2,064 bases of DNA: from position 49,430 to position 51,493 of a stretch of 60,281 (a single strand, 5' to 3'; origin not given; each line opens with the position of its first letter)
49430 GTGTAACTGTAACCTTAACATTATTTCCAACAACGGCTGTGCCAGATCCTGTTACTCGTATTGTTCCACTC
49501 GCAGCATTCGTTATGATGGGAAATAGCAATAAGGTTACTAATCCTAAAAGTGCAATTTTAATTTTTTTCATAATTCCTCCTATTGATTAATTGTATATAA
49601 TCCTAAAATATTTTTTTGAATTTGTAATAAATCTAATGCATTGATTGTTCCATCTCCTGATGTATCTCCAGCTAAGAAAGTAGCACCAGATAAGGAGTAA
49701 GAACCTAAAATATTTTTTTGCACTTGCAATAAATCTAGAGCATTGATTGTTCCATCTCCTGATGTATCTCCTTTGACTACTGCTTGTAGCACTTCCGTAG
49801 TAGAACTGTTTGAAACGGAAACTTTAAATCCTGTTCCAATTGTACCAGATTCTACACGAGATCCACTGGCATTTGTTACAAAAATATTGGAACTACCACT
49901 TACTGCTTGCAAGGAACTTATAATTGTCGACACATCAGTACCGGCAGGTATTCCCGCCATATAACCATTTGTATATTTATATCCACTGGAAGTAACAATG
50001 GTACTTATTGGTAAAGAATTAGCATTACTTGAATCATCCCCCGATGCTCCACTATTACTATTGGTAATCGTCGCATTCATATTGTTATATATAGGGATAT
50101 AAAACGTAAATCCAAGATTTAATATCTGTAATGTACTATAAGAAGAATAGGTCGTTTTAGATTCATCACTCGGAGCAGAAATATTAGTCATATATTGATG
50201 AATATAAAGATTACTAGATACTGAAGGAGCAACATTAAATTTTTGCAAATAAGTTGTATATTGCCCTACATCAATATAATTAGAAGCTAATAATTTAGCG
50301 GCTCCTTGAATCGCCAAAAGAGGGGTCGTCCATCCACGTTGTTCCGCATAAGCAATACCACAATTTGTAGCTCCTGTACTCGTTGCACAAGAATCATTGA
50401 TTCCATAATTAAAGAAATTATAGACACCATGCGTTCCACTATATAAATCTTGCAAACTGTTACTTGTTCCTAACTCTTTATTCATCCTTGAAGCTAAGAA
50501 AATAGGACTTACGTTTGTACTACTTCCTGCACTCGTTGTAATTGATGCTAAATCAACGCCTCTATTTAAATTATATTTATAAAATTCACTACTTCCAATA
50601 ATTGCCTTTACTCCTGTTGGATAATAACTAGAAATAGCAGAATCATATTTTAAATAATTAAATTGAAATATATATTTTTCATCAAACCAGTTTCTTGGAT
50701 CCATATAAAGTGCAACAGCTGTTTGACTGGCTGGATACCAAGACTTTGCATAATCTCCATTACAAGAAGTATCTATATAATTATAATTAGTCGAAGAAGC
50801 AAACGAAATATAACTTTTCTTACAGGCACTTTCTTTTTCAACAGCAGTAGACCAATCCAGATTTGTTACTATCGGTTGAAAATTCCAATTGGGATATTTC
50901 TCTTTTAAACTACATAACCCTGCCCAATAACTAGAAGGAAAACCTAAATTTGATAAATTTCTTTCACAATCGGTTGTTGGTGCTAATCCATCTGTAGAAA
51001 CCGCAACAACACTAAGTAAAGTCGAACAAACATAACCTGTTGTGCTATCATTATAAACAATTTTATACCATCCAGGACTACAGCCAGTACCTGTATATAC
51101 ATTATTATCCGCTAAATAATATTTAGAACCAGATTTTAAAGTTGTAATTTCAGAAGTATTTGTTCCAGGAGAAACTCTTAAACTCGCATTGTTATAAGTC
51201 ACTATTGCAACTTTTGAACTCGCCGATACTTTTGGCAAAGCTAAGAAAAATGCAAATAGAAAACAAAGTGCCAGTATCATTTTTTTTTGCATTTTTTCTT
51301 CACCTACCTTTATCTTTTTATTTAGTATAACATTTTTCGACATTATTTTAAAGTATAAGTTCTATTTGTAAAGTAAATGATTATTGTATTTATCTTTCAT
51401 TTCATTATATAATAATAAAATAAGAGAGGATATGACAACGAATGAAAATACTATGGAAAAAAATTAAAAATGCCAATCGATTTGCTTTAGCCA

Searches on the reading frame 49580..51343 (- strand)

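Call 18: search_protein_families(library=ncbifam, proteins=[window:49580-51343:-], max_evalue=0.00001)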
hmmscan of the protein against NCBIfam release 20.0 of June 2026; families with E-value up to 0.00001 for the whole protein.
window:49580-51343:- (587 aa): 1 family
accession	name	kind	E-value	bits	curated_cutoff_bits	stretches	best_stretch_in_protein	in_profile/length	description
NF052642.1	amidase_SagB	exception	1.5e-09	37.5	425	1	188-405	62-263/282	peptidoglycan release complex glucosaminidase SagB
